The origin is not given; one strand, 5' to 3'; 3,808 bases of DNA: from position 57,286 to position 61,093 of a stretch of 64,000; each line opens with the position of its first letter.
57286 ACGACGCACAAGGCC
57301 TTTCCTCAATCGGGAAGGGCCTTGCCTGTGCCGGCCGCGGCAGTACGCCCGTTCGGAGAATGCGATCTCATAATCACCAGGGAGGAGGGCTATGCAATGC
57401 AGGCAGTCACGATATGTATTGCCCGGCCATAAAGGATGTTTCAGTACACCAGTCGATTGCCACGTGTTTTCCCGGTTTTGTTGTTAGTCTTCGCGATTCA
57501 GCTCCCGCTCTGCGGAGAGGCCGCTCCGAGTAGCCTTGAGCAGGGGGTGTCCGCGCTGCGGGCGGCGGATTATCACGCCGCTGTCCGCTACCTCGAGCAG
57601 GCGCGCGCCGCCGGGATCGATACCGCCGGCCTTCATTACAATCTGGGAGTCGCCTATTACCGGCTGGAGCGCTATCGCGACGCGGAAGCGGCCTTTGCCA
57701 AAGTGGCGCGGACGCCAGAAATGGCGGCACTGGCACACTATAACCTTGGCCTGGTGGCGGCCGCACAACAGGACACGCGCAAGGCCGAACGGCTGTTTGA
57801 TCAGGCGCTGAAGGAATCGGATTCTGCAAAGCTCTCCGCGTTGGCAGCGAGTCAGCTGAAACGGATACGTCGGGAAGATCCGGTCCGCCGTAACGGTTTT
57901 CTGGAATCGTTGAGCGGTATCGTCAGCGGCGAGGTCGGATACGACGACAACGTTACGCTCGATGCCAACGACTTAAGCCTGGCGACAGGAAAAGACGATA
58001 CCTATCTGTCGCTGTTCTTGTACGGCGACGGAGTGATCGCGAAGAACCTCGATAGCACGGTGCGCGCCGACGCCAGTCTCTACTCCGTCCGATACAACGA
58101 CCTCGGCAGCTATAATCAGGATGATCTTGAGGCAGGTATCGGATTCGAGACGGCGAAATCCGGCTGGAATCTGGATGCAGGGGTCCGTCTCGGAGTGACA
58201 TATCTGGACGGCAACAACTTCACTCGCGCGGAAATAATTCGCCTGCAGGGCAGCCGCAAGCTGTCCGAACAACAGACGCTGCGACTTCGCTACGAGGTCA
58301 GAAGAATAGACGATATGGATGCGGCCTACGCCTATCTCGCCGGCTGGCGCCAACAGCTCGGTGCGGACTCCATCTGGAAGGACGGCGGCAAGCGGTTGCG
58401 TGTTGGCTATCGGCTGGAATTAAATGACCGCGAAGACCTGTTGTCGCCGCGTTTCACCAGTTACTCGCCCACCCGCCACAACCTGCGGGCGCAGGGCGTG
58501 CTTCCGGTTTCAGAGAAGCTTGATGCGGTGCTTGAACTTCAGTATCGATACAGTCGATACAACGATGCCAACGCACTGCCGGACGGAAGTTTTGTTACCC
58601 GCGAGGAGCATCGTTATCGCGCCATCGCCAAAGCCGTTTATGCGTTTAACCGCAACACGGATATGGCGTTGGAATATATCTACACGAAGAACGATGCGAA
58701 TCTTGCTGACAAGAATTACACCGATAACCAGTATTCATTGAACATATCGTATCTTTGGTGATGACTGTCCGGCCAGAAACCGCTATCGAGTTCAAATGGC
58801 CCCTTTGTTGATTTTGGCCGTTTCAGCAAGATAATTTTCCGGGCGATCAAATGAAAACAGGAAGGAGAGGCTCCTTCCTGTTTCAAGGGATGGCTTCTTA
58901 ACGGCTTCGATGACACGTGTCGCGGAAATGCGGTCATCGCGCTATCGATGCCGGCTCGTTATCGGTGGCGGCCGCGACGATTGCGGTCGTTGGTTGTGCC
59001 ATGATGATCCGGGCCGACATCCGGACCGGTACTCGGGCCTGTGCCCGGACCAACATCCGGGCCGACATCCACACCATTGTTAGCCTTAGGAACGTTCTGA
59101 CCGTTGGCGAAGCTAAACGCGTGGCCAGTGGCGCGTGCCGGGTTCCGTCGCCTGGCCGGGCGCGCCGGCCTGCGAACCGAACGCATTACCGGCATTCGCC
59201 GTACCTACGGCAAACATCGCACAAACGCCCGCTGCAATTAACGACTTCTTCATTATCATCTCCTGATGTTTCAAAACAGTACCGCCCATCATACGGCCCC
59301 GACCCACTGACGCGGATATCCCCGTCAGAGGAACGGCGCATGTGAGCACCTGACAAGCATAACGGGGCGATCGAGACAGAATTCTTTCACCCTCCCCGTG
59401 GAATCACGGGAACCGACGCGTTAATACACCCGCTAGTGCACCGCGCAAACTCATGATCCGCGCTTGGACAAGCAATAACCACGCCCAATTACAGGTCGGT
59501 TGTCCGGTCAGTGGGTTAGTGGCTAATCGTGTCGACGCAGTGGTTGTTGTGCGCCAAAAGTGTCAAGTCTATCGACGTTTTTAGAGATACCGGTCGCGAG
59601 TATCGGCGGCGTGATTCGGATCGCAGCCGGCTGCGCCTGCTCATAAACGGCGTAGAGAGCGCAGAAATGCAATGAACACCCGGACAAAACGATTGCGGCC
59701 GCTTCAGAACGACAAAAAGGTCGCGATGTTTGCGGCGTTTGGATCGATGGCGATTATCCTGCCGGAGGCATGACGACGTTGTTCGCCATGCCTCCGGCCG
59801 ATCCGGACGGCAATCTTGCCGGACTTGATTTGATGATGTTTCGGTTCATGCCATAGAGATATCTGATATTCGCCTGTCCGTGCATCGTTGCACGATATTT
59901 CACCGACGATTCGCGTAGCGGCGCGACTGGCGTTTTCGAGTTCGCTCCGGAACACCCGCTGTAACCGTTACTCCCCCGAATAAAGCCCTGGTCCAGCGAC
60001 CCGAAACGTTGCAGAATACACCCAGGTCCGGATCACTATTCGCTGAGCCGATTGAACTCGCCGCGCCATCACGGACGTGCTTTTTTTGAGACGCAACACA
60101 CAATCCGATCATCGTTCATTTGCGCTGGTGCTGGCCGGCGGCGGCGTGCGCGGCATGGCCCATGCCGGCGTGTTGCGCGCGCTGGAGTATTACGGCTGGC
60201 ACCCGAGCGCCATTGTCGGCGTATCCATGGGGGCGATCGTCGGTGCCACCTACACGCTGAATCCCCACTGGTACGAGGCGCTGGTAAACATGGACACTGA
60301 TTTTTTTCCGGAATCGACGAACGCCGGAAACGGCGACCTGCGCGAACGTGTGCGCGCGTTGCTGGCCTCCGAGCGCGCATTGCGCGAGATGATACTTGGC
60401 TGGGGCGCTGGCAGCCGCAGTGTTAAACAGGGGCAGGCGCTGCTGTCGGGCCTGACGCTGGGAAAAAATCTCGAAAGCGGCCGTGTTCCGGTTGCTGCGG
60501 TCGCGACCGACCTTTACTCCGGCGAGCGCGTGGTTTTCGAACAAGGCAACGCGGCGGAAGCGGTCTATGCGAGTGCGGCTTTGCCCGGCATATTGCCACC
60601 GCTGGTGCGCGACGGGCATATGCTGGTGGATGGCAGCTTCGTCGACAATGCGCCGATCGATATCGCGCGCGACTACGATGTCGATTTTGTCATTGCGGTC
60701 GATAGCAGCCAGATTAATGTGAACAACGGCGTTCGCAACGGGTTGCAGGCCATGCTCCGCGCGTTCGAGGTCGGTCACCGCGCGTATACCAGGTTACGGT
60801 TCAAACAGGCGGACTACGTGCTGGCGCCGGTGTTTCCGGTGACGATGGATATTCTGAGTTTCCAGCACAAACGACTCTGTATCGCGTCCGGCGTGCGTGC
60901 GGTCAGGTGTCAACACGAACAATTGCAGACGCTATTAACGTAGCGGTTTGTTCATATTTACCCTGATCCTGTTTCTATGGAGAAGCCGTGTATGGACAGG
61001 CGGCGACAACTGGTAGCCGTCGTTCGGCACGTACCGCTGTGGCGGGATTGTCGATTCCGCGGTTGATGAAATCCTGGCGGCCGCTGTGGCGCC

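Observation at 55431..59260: ECF sigma / anti-sigma cluster with an acidic disordered secreted protein, a TPR + beta-barrel outer-membrane protein and a DVGP-repeat peptide: candidate uncharacterised envelope system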

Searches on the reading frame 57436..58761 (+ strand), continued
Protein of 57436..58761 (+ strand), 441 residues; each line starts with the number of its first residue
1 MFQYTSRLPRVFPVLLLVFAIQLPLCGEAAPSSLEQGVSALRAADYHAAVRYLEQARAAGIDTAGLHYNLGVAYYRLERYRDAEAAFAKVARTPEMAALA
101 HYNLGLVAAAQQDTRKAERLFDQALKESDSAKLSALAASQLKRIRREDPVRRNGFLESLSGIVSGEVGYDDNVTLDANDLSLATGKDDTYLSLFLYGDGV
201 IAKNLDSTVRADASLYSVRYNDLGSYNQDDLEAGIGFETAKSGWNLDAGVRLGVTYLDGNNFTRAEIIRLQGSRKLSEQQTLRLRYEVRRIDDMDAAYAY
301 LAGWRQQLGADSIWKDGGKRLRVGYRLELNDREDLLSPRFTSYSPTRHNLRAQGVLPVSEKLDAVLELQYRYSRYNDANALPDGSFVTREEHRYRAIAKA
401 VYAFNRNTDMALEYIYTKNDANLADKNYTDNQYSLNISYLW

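Call 44: search_protein_families(library=pfam, proteins=[L007:3755-4942:-, L007:3102-3758:-, L007:1738-3102:-, L007:8479-8877:+, L007:9187-10791:+, L007:10801-12108:+, L007:12122-12787:+, L007:12777-14894:+], max_evalue=0.01)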
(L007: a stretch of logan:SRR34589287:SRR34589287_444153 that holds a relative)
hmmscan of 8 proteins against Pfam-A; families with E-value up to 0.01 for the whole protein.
L007:3755-4942:- (395 aa): 0 families

L007:3102-3758:- (218 aa): 1 family
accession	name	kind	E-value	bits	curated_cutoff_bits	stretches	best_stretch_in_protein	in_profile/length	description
PF19657.4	DUF6160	-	0.00018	22.2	27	1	9-46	12-50/96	Family of unknown function (DUF6160)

L007:1738-3102:- (454 aa): 1 family
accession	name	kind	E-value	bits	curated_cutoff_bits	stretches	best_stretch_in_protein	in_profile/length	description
PF19657.4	DUF6160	-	0.00028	21.5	27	1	19-47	10-39/96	Family of unknown function (DUF6160)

L007:8479-8877:+ (132 aa): 0 families

L007:9187-10791:+ (534 aa): 1 family
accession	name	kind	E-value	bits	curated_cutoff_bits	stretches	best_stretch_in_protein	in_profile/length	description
PF19657.4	DUF6160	-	0.00016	22.3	27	1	16-93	8-72/96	Family of unknown function (DUF6160)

L007:10801-12108:+ (435 aa): 0 families

L007:12122-12787:+ (221 aa): 1 family
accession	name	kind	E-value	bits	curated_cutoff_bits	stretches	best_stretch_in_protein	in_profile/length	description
PF19657.4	DUF6160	-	0.0018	18.9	27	1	25-112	15-72/96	Family of unknown function (DUF6160)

L007:12777-14894:+ (705 aa): 2 families
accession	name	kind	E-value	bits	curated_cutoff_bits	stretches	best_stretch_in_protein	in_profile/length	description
PF19657.4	DUF6160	-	8.1e-07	29.7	27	1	9-62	9-60/96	Family of unknown function (DUF6160)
PF01203.25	T2SSN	-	0.0012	19.5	29.6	1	563-643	75-159/211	Type II secretion system (T2SS), protein N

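Call 64: search_protein_representatives(alignment_id=A1)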
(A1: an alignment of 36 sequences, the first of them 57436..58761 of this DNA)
Query: 36 sequences, 437 profile positions. Proteins with E-value up to 0.001 (for the whole library): 126031; up to 1e-10: 17686; up to 1e-30: 1281. The best 150 are listed.
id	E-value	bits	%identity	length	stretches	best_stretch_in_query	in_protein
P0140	2.9e-171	586.6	-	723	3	22-433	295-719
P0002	4.3e-159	546.5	-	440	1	8-437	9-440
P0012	9.2e-154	528.9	-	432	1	1-437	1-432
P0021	2.8e-151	520.7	-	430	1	1-437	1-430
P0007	9.0e-150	515.8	-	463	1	4-437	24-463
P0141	5.9e-149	513.1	-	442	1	8-437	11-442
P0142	4.3e-148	510.3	-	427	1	8-437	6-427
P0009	2.8e-147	507.6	-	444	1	5-437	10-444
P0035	2.1e-143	494.8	-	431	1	9-437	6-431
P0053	1.6e-142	491.9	-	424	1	1-436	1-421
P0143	2.4e-142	491.3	-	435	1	10-437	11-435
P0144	5.0e-142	490.3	-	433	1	5-437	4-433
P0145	8.8e-139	479.6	-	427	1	10-437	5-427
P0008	6.5e-138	476.7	-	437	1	4-437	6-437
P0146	1.6e-137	475.4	-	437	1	11-437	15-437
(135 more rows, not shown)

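Call 91: search_protein_families(library=pfam, proteins=[L005:8911-9261:+, L007:8479-8877:+], max_evalue=0.01)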
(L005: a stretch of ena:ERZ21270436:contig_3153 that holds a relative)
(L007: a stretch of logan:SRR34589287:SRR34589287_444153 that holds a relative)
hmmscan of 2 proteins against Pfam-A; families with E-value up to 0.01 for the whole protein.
L005:8911-9261:+ (116 aa): 0 families

L007:8479-8877:+ (132 aa): 0 families

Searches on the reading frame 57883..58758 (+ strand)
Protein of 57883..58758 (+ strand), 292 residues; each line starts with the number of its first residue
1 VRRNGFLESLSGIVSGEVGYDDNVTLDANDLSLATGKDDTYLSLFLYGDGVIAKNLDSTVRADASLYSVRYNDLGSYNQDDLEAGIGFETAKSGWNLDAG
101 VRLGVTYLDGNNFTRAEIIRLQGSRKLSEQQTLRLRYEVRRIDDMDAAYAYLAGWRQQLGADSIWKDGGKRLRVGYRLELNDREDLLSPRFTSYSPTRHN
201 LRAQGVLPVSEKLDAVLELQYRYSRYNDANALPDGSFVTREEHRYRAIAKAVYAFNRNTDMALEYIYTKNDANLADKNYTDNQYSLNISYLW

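Call 40: search_protein_families(library=pfam, alignment_id=A3, max_evalue=10)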
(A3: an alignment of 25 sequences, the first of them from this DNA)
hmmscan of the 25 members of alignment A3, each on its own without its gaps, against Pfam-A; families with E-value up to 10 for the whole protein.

A. member 1, seq(292 aa): 4 families
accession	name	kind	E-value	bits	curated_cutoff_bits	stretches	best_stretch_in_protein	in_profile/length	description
PF10082.15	BBP2_2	-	1.6e-05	24.4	23.7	1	238-288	324-374/378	Putative beta-barrel porin 2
PF24653.1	Phage_OMP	-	0.028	15.1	27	1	76-144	37-105/122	Cyanophage outer membrane protein like beta barrel domain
PF12188.13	STAT2_C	-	0.028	14.7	27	1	257-284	25-51/56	Signal transducer and activator of transcription 2 C terminal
PF13505.12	OMP_b-brl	-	0.76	10.4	28.7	1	192-290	80-173/175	Outer membrane protein beta-barrel domain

B. families by the number of members that match (of 25 scanned): 26 families (the first 25 are shown)
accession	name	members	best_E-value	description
PF10082.15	BBP2_2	16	2.5e-08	Putative beta-barrel porin 2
PF13505.12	OMP_b-brl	14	4.9e-07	Outer membrane protein beta-barrel domain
PF04575.19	SlipAM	13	1.1e-05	Surface lipoprotein assembly modifier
PF13609.12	Porin_4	5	2.1e-07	Gram-negative porin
PF01103.29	Omp85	5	0.0002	Omp85 superfamily domain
PF00593.30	TonB_dep_Rec_b-barrel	3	0.00017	TonB dependent receptor-like, beta-barrel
PF04338.18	DUF481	3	0.0003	Protein of unknown function, DUF481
PF10677.15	DUF2490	3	0.0022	Protein of unknown function (DUF2490)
PF11854.14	MtrB_PioB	2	0.00025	Putative outer membrane beta-barrel porin, MtrB/PioB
PF25222.1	DUF7840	2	0.00081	Domain of unknown function (DUF7840)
PF14052.12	Caps_assemb_Wzi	2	0.0053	Capsule assembly protein Wzi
PF21012.3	DUF6850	1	0.00011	Family of unknown function (DUF6850)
PF24604.1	B-barrel_PelB_C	1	0.0006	PelB, C-terminal beta barrel domain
PF03797.25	Autotransporter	1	0.0046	Autotransporter beta-domain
PF22774.2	DNAJC11_beta-barrel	1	0.0085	DNAJC11, beta-barrel domain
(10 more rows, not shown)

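Call 41: search_solved_structures(query=A3, max_evalue=10)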
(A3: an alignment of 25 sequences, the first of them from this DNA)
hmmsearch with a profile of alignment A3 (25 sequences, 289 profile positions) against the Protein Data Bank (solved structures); distinct sequences matched with E-value up to 10: 7.
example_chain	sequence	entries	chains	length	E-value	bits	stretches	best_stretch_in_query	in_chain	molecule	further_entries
9fdg_A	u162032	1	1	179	0.00011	24.8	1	200-283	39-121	TMB12sol9_3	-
7txk_A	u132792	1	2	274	1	11.9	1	161-185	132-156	Choline transporter (Glycine betaine transport system permease protein)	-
9egh_A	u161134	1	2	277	1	11.8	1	161-185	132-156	Ergothioneine transporter EgtUC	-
7txl_A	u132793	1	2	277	1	11.8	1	161-185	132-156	Choline transporter (Glycine betaine transport system permease protein)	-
9egi_A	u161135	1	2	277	1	11.8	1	161-185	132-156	Ergothioneine transporter EgtUC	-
9egj_A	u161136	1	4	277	1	11.8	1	161-185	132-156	Ergothioneine transporter EgtUC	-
9o5f_A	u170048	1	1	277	1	11.8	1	161-185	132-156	Ergothioneine transporter EgtUC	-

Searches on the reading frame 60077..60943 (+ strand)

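Call 91: search_protein_families(library=pfam, proteins=[window:60077-60943:+], max_evalue=0.01)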
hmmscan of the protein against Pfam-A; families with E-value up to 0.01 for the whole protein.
window:60077-60943:+ (288 aa): 1 family
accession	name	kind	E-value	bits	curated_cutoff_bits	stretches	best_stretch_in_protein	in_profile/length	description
PF01734.28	Patatin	-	2.1e-25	90.5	27.7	1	17-197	1-190/191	Patatin-like phospholipase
